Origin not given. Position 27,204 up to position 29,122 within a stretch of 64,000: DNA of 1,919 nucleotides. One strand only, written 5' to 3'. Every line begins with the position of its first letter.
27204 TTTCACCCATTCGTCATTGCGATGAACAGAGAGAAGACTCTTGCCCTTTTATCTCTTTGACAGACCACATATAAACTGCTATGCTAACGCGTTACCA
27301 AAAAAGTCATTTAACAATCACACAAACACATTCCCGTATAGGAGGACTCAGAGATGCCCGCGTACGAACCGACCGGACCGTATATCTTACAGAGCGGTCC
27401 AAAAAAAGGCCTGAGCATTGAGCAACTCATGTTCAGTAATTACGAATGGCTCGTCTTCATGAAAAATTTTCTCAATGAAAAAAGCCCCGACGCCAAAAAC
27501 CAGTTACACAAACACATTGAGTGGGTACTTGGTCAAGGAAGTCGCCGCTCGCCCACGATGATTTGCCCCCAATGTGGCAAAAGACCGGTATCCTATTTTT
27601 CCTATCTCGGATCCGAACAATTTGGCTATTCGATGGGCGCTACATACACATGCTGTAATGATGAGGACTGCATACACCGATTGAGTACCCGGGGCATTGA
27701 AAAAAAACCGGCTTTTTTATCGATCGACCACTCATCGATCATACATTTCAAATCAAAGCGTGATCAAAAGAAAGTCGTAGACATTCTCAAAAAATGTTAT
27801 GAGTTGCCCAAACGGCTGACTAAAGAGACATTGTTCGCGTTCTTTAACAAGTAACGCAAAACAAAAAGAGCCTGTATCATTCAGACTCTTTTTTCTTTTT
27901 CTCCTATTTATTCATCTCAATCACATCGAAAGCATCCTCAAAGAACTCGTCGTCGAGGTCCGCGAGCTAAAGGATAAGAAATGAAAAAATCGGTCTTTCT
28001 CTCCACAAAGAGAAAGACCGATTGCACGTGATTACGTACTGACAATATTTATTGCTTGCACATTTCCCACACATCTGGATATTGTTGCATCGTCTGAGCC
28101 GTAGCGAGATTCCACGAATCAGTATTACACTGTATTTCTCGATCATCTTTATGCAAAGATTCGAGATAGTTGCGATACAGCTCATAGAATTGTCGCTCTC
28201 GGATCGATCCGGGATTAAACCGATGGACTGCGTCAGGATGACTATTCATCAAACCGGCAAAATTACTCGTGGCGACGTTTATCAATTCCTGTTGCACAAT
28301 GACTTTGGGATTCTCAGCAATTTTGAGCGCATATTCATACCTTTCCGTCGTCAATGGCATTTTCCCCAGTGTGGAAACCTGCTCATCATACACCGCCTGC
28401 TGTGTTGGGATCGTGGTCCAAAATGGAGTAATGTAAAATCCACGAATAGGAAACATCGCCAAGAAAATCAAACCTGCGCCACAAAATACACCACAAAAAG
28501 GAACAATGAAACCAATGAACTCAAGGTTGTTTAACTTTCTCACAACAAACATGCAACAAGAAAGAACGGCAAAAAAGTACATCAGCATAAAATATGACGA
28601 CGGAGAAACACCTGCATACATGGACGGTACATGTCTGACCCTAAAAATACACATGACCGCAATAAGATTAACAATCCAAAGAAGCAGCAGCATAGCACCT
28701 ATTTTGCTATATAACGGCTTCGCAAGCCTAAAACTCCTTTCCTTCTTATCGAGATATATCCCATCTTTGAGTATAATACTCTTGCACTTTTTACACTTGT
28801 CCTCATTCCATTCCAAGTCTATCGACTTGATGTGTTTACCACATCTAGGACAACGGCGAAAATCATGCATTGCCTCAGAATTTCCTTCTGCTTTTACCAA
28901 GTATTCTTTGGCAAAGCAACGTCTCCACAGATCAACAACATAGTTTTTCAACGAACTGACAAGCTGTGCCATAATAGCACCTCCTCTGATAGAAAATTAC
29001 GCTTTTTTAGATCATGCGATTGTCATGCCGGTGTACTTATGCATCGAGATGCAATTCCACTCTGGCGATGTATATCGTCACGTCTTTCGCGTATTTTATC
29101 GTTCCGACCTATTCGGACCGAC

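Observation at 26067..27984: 68-bp duplicated gene 3' end flanking a 1.8-kb three-gene insert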

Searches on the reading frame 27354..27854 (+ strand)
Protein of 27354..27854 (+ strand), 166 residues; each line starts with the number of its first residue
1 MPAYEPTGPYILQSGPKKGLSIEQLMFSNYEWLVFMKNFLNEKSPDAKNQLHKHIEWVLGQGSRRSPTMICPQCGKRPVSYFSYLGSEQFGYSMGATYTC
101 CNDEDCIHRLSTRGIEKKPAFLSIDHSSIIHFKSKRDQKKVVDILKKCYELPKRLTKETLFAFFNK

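Call 4: search_protein_families(library=pfam, proteins=[window:27354-27854:+], max_evalue=0.01)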
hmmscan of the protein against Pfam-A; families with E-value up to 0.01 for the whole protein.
window:27354-27854:+ (166 aa): 0 families

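Call 10: find_encoding_contigs(protein=window:27354-27854:+, flank=10000, max_places=10)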
Protein window:27354-27854:+ (166 aa): 1 contig read that carries it; 1 place shown.
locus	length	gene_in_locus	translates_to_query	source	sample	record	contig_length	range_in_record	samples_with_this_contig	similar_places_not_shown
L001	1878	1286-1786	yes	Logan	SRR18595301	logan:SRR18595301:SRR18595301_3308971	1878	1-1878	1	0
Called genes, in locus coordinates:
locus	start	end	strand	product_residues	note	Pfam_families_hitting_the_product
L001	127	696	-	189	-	PF08010:Phage_30_3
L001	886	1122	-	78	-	PF11127:YgaP-like_TM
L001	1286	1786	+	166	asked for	-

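Call 24: find_homologous_proteins(query=window:27354-27854:+, max_evalue=0.001)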
Query window:27354-27854:+ (166 aa): 6 proteins with E <= 0.001 among 15 candidates.
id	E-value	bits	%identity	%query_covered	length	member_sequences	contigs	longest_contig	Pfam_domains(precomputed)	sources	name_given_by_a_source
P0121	2.5e-111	387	100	100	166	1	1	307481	-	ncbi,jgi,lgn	ncbi:MAG: hypothetical protein WC819_03470 [Parcubacteria group bacterium]|jgi:hypothetical protein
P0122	1.0e-71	258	67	100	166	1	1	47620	-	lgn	-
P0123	2.0e-69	251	64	100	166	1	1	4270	-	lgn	-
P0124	5.8e-64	233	61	99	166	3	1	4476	-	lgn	-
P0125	3.9e-63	230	58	100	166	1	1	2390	-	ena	-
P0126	4.0e-60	220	60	94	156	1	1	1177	-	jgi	jgi:hypothetical protein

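Call 25: find_encoding_contigs(protein=P0122, flank=10000, max_places=3)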
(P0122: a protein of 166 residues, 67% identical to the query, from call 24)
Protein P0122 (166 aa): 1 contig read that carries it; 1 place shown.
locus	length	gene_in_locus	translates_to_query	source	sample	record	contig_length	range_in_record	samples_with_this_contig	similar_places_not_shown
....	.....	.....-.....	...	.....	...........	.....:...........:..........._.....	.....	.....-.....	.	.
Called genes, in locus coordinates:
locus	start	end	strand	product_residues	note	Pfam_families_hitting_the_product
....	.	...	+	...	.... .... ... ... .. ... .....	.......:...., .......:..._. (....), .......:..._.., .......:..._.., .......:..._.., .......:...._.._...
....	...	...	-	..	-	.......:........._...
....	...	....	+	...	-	-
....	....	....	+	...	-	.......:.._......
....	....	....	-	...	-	-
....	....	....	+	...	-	-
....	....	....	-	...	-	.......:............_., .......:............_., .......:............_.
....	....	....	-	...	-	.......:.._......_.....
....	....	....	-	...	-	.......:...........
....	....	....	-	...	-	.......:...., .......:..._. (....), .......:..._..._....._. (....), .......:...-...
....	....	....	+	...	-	-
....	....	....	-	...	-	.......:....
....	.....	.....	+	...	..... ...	-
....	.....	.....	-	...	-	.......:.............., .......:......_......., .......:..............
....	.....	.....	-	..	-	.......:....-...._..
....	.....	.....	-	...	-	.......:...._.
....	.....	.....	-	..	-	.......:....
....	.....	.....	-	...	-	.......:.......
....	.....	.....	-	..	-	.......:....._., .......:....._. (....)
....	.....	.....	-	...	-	-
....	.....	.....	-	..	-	-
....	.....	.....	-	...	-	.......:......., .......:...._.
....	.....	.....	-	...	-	-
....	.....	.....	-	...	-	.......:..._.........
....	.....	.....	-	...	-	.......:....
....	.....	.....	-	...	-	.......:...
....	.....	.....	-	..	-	-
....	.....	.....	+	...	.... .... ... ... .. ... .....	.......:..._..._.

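Call 26: find_encoding_contigs(protein=P0123, flank=10000, max_places=3)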
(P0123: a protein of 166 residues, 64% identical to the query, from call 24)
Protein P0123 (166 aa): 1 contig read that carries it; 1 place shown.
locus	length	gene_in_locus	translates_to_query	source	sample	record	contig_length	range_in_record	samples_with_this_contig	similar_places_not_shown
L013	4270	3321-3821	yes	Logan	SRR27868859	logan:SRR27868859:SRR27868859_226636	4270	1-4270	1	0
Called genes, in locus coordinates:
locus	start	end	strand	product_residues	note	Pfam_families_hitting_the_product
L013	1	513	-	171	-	?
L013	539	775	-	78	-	-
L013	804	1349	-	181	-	PF11731:Cdd1, PF14520:HHH_5 (weak), PF10391:DNA_pol_lambd_f (weak), PF01541:GIY-YIG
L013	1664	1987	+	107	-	-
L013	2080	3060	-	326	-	PF02618:YceG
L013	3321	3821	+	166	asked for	-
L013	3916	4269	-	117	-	?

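Call 27: find_encoding_contigs(protein=P0124, flank=10000, max_places=3)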
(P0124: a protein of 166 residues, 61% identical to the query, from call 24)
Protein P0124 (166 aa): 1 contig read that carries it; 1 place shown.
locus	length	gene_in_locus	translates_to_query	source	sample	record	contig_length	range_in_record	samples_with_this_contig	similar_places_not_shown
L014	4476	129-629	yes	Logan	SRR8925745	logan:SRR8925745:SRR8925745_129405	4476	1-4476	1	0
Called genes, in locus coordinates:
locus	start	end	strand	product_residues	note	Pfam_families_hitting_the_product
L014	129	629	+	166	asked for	-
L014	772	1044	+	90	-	-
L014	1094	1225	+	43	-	-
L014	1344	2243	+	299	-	PF02518:HATPase_c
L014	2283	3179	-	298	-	-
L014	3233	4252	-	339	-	PF01656:CbiA, PF02374:ArsA_ATPase, PF09140:MipZ (faint), PF10609:ParA (weak), PF13614:AAA_31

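Call 30: find_related_loci(query=A1, collection=genome_contigs, flank=10000)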
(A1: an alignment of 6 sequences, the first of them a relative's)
Query A1 (166 aa) in genome_contigs; peptide patterns used: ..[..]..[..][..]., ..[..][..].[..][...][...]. (x = any residue, [..] = any of these).
45 stretches matched a pattern; 1 encode a relative of the query (tblastn E <= 1e-3); 1 distinct loci.
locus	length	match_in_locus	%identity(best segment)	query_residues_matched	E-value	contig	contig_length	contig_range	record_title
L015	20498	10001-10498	67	1-166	5e-79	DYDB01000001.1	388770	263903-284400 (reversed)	MAG TPA_asm: Micavibrio sp. isolate IMS_BF-2 NODE_1_length_388850_cov_43.7852, whole genome shotgun sequence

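Call 38: search_protein_families(library=phrogs, proteins=[window:27354-27854:+], max_evalue=0.001)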
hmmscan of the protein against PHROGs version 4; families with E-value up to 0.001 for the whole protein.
window:27354-27854:+ (166 aa): 0 families

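Call 41: find_related_loci(query=A1, collection=viral_contigs, flank=6000)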
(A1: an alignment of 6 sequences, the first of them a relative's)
Query A1 (166 aa) in viral_contigs; peptide patterns used: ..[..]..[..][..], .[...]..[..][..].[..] (x = any residue, [..] = any of these).
43 stretches matched a pattern, but none encodes a relative of the query by tblastn (E <= 1e-3).

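Call 76: predict_structure(alignment_id=A1)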
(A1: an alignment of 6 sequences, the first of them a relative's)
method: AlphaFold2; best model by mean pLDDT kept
length: 166 residues; sequences in the alignment: 6
mean_pLDDT: 50.1   pTM: 0.34
mean pLDDT of the five models: 50.1, 49.6, 44.0, 42.4, 39.5
residues with pLDDT >= 90: 0; 70-90: 10; 50-70: 76; < 50: 80
segments of 3 or more residues with pLDDT < 50: 1-26, 62-68, 84-97, 118-132, 154-166
pLDDT, mean of each block of 10 residues (from residue 1): 31 32 48 62 65 62 44 64 41 43 73 53 36 56 54 46 37
secondary structure, 60 per line:
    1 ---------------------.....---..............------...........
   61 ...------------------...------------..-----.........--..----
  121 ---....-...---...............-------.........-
elements in order: H22-26 H30-43 H50-63 E82-84 H104-112 H124-127 H135-149 H157-165
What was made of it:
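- Checked: The structure model was too poor to use (pLDDT 50, call 76).
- Tried and rejected: The model had pLDDT 50 and was unusable, so I ran no fold search (call 76).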

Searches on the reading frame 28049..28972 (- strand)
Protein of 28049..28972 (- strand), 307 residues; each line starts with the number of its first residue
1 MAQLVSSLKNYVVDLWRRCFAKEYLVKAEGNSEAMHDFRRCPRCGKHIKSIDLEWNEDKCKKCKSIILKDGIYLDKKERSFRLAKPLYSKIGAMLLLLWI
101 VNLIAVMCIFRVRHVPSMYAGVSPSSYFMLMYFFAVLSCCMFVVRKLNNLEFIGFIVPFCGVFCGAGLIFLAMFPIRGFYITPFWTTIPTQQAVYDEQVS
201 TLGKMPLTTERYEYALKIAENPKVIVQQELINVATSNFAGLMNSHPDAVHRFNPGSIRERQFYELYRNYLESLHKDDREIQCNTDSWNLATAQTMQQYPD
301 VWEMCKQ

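Call 4: search_protein_families(library=pfam, proteins=[window:28049-28972:-], max_evalue=0.01)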
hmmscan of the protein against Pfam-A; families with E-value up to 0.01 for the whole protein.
window:28049-28972:- (307 aa): 2 families
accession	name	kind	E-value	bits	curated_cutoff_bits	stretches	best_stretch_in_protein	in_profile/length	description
PF17848.7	Zn_ribbon_ACC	-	0.0015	19.2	24.5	0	38-54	1-17/26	Acetyl-CoA carboxylase zinc finger domain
PF12773.13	DZR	-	0.0057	17.2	27.3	0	34-67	8-34/45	Double zinc ribbon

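Call 38: search_protein_families(library=phrogs, proteins=[window:28049-28972:-], max_evalue=0.001)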
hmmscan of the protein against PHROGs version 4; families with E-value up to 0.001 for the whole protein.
window:28049-28972:- (307 aa): 0 families

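Call 78: list_cluster_members(proteins=[window:28049-28972:-, window:29194-30312:-, window:32059-32625:-, window:18011-21271:-, window:60677-62077:-, window:56377-57765:-, window:30384-31136:-, P0001])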
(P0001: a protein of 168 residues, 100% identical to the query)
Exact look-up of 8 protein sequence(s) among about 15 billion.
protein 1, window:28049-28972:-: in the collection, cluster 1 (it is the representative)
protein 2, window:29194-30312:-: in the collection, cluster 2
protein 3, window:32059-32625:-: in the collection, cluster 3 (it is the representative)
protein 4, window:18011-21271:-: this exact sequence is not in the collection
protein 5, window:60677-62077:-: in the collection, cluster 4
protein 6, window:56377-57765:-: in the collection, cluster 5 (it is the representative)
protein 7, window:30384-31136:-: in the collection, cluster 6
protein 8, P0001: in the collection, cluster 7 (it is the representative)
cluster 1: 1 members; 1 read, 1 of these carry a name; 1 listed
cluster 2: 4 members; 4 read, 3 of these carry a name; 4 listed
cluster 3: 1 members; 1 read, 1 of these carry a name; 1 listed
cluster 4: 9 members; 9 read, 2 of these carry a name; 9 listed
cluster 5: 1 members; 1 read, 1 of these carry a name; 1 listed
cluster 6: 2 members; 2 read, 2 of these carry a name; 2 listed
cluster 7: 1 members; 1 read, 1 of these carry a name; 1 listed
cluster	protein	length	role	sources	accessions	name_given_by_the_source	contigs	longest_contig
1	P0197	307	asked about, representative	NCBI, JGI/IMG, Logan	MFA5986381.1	MAG: hypothetical protein WC819_03475 [Parcubacteria group bacterium] | hypothetical protein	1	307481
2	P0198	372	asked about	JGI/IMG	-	hypothetical protein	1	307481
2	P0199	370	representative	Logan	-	-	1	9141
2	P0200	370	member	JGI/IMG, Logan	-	hypothetical protein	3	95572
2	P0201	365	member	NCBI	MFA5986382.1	MAG: metallophosphoesterase [Parcubacteria group bacterium]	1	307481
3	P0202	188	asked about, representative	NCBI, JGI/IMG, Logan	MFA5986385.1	MAG: hypothetical protein WC819_03495 [Parcubacteria group bacterium] | DNA-binding transcriptional regulator PaaX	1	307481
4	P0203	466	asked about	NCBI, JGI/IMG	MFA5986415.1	MAG: glycine--tRNA ligase [Parcubacteria group bacterium] | glycyl-tRNA synthetase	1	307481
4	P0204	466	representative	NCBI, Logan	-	-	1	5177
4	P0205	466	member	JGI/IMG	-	glycyl-tRNA synthetase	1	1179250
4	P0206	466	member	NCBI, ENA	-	-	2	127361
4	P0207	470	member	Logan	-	-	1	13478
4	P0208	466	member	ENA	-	-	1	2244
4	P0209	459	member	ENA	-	-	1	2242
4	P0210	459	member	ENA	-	-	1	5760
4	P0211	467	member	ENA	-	-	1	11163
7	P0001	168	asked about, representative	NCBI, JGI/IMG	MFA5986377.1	MAG: hypothetical protein WC819_03455 [Parcubacteria group bacterium] | uncharacterized protein YoxC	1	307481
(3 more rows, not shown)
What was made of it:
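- On Site-specific integrative element in a gene's 3' end (e14/phage-21 type): D's 90% cluster has a single member (call 78).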

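Call 81: find_related_loci(query=P0200, collection=viral_contigs, flank=10000)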
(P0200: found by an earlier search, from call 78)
Query P0200 (370 aa) in viral_contigs; peptide patterns used: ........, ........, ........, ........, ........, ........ (x = any residue, [..] = any of these).
7 stretches matched a pattern, but none encodes a relative of the query by tblastn (E <= 1e-3).

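Call 82: find_related_loci(query=window:28049-28972:-, collection=viral_contigs, flank=10000)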
Query window:28049-28972:- (307 aa) in viral_contigs; peptide patterns used: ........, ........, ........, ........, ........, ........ (x = any residue, [..] = any of these).
10 stretches matched a pattern, but none encodes a relative of the query by tblastn (E <= 1e-3).
